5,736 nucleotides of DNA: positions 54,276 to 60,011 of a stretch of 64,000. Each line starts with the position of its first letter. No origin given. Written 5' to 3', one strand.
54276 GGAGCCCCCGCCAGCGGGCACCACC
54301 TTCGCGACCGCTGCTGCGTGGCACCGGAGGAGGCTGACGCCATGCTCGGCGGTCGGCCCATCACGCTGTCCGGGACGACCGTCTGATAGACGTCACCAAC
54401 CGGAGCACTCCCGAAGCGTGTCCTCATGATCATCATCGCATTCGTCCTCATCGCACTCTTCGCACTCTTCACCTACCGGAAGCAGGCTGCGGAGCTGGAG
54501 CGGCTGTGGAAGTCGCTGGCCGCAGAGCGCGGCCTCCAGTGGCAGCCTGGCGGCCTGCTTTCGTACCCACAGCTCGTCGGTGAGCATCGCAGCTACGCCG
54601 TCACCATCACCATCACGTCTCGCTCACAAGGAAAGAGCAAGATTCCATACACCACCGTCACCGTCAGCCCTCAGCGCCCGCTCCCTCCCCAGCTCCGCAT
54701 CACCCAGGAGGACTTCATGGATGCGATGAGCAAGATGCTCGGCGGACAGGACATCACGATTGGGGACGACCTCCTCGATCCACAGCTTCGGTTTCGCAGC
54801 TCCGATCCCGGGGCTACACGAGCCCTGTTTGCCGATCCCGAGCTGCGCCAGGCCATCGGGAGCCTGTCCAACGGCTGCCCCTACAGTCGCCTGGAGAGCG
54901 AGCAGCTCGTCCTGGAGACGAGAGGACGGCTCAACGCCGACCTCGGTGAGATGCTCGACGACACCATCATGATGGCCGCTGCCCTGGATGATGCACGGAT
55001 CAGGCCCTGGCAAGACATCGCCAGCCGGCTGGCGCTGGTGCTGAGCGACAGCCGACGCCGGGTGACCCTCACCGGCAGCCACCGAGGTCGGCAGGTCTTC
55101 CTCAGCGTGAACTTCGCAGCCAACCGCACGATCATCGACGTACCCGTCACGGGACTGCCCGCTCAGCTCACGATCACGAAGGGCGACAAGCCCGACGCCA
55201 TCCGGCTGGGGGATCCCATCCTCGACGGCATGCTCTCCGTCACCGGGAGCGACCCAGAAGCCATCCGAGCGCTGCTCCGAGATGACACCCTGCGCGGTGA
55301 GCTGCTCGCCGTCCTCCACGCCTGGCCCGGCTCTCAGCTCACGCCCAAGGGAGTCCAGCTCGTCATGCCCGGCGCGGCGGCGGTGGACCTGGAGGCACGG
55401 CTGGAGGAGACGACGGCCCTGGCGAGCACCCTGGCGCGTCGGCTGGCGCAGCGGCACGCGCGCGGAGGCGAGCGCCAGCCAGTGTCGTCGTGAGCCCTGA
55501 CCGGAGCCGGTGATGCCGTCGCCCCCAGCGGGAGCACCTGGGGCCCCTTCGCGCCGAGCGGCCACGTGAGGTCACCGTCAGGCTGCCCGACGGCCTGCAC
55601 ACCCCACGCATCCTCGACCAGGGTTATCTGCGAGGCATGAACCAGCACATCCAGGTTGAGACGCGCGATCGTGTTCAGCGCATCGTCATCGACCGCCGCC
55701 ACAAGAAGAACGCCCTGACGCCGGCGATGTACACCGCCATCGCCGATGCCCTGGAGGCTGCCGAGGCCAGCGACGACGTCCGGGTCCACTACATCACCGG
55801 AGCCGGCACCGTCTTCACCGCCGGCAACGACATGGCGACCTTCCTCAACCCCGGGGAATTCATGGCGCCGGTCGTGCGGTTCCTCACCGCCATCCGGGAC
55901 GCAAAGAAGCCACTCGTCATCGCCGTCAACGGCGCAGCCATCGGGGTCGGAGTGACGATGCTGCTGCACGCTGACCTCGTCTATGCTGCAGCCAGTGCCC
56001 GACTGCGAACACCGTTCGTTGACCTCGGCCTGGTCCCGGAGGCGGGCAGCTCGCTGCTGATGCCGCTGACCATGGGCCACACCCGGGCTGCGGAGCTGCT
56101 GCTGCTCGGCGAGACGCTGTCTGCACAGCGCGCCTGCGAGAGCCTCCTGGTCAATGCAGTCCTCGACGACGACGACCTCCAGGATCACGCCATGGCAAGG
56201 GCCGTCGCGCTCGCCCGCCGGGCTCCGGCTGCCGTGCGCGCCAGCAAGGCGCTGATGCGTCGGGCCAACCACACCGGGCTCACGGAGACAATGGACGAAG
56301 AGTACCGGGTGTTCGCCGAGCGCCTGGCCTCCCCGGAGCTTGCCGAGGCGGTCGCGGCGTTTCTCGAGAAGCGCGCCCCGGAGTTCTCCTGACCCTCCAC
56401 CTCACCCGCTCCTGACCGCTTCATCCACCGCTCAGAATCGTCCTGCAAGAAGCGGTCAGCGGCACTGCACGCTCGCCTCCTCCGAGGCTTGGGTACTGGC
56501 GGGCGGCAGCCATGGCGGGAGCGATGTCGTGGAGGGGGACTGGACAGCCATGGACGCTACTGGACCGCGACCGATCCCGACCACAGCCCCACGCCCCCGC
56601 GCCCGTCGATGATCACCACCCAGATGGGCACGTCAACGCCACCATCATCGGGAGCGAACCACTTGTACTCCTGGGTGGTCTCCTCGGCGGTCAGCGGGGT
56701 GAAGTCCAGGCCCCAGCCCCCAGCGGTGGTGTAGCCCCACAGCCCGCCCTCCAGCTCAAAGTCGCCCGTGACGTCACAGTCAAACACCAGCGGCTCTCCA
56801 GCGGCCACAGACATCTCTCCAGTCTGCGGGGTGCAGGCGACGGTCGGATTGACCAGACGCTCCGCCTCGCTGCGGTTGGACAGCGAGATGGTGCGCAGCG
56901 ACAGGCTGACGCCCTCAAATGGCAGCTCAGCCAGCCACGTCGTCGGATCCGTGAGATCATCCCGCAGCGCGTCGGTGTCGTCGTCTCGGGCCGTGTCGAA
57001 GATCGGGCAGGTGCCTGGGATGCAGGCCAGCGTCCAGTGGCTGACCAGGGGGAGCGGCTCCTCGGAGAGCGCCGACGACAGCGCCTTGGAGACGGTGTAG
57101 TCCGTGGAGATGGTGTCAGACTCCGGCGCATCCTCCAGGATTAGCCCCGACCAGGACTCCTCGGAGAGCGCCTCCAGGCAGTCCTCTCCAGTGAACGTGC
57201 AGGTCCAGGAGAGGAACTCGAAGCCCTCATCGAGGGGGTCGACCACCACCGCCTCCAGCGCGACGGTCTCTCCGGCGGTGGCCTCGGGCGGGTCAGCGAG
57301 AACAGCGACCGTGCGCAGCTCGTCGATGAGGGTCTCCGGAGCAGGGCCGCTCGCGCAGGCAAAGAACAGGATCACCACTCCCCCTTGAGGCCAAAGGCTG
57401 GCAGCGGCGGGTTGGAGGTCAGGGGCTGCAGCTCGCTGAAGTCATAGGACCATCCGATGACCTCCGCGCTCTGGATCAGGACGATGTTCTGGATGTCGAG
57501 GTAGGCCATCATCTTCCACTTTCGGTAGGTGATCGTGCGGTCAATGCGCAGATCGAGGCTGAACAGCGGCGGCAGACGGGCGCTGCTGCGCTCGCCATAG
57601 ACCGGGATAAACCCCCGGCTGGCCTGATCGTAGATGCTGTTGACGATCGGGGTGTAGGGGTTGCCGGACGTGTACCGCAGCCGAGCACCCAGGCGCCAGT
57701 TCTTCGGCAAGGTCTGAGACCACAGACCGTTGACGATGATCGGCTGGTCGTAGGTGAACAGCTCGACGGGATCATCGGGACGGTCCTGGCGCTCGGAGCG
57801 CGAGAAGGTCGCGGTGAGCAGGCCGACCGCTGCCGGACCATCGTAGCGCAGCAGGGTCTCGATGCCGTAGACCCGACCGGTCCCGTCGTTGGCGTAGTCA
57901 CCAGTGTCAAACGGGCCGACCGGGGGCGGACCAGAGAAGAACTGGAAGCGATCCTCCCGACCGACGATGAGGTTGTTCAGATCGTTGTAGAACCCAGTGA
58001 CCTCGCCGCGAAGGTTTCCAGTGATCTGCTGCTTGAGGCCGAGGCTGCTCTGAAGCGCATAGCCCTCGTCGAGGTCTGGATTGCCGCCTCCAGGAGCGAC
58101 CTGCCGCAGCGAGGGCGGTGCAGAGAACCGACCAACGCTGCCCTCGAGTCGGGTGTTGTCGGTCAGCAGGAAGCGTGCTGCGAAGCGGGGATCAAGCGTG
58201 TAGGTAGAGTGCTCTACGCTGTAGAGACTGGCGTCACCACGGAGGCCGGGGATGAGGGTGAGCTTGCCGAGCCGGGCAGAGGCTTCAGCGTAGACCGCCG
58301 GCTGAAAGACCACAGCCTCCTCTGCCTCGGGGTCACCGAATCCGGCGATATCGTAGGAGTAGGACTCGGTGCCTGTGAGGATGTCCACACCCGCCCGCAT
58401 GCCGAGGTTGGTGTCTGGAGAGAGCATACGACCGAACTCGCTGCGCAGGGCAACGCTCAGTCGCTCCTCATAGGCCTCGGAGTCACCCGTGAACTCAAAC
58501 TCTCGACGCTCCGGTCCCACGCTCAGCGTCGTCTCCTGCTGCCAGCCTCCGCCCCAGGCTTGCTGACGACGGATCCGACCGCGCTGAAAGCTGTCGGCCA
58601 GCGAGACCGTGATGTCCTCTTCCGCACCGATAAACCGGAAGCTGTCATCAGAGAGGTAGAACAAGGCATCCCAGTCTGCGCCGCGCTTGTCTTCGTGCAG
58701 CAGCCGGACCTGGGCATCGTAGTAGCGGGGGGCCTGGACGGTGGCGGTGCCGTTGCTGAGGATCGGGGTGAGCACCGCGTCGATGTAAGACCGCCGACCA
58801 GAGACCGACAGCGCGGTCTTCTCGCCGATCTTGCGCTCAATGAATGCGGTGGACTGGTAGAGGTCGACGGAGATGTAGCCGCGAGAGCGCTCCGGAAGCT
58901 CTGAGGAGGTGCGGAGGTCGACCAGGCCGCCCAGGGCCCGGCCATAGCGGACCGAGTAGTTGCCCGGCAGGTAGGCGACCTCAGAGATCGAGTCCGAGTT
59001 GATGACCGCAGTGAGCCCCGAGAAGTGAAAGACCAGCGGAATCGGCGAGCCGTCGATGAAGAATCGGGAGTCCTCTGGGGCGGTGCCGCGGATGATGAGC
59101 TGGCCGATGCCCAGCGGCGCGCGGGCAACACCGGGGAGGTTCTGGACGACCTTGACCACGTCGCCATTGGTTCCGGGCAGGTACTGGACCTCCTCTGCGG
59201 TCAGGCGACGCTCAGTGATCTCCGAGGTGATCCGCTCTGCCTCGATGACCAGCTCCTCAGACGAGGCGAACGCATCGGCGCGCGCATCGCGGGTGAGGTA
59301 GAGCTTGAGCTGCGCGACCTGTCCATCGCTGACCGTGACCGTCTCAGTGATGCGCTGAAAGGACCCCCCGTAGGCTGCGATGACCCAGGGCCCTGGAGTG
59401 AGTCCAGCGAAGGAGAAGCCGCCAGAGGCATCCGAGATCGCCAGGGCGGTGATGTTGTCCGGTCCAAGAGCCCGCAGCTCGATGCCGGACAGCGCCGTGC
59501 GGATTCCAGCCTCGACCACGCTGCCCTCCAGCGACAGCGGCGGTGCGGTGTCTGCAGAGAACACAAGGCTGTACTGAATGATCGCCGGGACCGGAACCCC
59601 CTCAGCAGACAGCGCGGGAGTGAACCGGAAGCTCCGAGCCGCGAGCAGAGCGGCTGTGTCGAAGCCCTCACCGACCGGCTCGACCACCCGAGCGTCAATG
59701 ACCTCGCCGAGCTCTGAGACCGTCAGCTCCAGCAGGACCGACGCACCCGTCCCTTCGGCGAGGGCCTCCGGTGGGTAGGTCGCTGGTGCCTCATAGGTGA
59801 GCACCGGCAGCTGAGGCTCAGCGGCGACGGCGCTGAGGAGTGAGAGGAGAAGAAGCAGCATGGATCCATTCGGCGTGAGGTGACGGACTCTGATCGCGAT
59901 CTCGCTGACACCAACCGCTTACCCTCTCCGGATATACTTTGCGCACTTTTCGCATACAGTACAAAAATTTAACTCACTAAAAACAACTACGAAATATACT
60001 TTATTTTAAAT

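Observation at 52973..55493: Three-gene locus around a CDGSH(2Fe-2S)-TIR fusion: candidate undescribed redox-gated TIR signalling or defence module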

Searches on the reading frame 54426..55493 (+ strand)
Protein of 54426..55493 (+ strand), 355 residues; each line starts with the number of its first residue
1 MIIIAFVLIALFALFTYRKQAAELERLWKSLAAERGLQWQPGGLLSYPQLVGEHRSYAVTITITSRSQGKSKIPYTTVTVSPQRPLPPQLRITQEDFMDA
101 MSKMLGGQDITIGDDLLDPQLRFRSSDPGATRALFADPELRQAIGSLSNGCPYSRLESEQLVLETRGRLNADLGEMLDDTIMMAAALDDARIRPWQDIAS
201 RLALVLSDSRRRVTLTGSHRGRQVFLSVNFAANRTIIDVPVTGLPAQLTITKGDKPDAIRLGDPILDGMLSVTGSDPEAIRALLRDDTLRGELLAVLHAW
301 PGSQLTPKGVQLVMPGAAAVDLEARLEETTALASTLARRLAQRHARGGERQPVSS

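Call 3: search_protein_families(library=pfam, proteins=[window:54426-55493:+], max_evalue=1)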
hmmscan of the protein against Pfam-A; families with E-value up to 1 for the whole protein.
window:54426-55493:+ (355 aa): 1 family
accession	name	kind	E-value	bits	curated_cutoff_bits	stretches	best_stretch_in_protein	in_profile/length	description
PF22690.1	FAS_AT_central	-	0.23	12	25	0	269-286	2-19/84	Fatty acid synthase central AT domain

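Call 4: search_protein_families(library=padloc, proteins=[window:54426-55493:+], max_evalue=1)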
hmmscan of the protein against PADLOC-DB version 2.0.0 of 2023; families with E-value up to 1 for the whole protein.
window:54426-55493:+ (355 aa): 0 families

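Call 17: search_protein_families(library=ncbifam, proteins=[window:54426-55493:+], max_evalue=1)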
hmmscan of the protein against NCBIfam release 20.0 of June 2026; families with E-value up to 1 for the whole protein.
window:54426-55493:+ (355 aa): 0 families

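Call 23: search_protein_families(library=phrogs, proteins=[window:54426-55493:+], max_evalue=0.1)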
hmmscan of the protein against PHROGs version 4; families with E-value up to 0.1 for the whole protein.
window:54426-55493:+ (355 aa): 0 families

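Call 73: find_homologous_proteins(query=window:54426-55493:+, max_evalue=0.001)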
Query window:54426-55493:+ (355 aa): 8 proteins with E <= 0.001 among 8000 candidates.
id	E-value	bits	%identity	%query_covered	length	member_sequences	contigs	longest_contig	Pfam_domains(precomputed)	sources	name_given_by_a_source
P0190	2.0e-220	749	98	100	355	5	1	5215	-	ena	-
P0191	6.8e-143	494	65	97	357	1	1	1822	-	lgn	-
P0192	1.7e-124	433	80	73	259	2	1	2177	-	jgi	jgi:hypothetical protein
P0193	1.7e-102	361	51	96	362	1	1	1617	-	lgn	-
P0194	4.7e-78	281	42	95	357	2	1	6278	-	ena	-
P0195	1.0e-75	273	40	95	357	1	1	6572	-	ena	-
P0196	1.8e-48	183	49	54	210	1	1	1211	-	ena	-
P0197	7.8e-32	129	31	95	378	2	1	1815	-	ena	-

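Call 74: find_encoding_contigs(protein=P0194, flank=6000, max_places=2)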
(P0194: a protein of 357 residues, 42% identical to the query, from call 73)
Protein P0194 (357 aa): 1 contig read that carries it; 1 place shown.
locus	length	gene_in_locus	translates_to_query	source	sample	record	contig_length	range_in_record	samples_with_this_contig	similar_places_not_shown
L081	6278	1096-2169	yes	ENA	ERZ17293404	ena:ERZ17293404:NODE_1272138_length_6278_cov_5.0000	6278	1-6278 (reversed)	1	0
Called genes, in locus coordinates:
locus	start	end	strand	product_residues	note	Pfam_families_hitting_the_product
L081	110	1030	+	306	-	-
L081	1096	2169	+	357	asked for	-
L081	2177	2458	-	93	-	-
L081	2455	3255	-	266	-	-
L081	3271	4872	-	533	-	PF00270:DEAD, PF00271:Helicase_C, PF03880:DbpA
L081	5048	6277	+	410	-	?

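Call 75: find_encoding_contigs(protein=P0195, flank=6000, max_places=2)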
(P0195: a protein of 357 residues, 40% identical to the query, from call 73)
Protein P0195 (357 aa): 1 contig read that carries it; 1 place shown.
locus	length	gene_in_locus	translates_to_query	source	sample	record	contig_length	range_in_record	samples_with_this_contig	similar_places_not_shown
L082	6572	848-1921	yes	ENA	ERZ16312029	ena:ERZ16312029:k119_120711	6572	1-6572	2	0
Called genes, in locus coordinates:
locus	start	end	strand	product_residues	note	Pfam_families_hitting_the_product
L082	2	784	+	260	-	?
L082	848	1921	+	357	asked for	-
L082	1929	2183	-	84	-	-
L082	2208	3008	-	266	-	-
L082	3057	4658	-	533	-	PF00270:DEAD, PF00271:Helicase_C, PF03880:DbpA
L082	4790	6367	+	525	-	PF27100:DcsG_N, PF00702:Hydrolase, PF13419:HAD_2, PF13242:Hydrolase_like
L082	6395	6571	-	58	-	?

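Call 76: find_encoding_contigs(protein=P0191, flank=3000, max_places=2)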
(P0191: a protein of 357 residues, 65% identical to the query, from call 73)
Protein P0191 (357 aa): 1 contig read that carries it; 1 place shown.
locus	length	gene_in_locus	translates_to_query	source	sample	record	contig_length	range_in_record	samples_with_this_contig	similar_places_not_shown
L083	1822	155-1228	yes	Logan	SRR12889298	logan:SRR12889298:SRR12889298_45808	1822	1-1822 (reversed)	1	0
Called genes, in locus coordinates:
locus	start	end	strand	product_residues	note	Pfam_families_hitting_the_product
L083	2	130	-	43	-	?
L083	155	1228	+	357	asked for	-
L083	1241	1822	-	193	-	?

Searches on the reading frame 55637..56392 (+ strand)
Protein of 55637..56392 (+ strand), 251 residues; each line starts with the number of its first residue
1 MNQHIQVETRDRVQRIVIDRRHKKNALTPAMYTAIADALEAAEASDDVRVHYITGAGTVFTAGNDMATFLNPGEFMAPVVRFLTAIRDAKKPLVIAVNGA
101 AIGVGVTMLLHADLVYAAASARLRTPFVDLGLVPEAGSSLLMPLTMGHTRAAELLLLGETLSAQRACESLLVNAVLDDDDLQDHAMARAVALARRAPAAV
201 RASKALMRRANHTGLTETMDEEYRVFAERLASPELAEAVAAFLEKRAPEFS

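Call 3: search_protein_families(library=pfam, proteins=[window:55637-56392:+], max_evalue=1)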
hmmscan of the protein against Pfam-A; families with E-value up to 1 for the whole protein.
window:55637-56392:+ (251 aa): 2 families
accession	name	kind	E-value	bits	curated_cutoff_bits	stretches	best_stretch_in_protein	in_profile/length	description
PF00378.25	ECH_1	-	1.9e-46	158.9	27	1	10-250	3-248/251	Enoyl-CoA hydratase/isomerase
PF16113.10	ECH_2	-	6.7e-25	88.7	27.2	2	14-183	2-179/335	Enoyl-CoA hydratase/isomerase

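Call 90: search_protein_families(library=padloc, proteins=[window:55637-56392:+], max_evalue=0.001)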
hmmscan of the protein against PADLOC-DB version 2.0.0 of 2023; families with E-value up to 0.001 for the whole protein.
window:55637-56392:+ (251 aa): 0 families

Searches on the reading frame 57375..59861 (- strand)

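Call 72: search_protein_families(library=pfam, proteins=[window:57375-59861:-], max_evalue=0.001)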
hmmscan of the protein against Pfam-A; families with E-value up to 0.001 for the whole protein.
window:57375-59861:- (829 aa): 3 families
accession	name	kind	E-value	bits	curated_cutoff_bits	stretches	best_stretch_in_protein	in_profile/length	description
PF03544.19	TonB_C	-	8.3e-11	42.6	24.6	1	27-101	3-77/79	Gram-negative bacterial TonB protein C-terminal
PF07715.20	Plug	-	3.9e-08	34.2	23.9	1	220-312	12-106/107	TonB-dependent Receptor Plug Domain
PF13620.12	CarboxypepD_reg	-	1e-07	32.6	32.3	1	110-189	1-81/82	Carboxypeptidase regulatory-like domain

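Call 90: search_protein_families(library=padloc, proteins=[window:57375-59861:-], max_evalue=0.001)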
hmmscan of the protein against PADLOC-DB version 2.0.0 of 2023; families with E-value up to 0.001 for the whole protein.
window:57375-59861:- (829 aa): 0 families
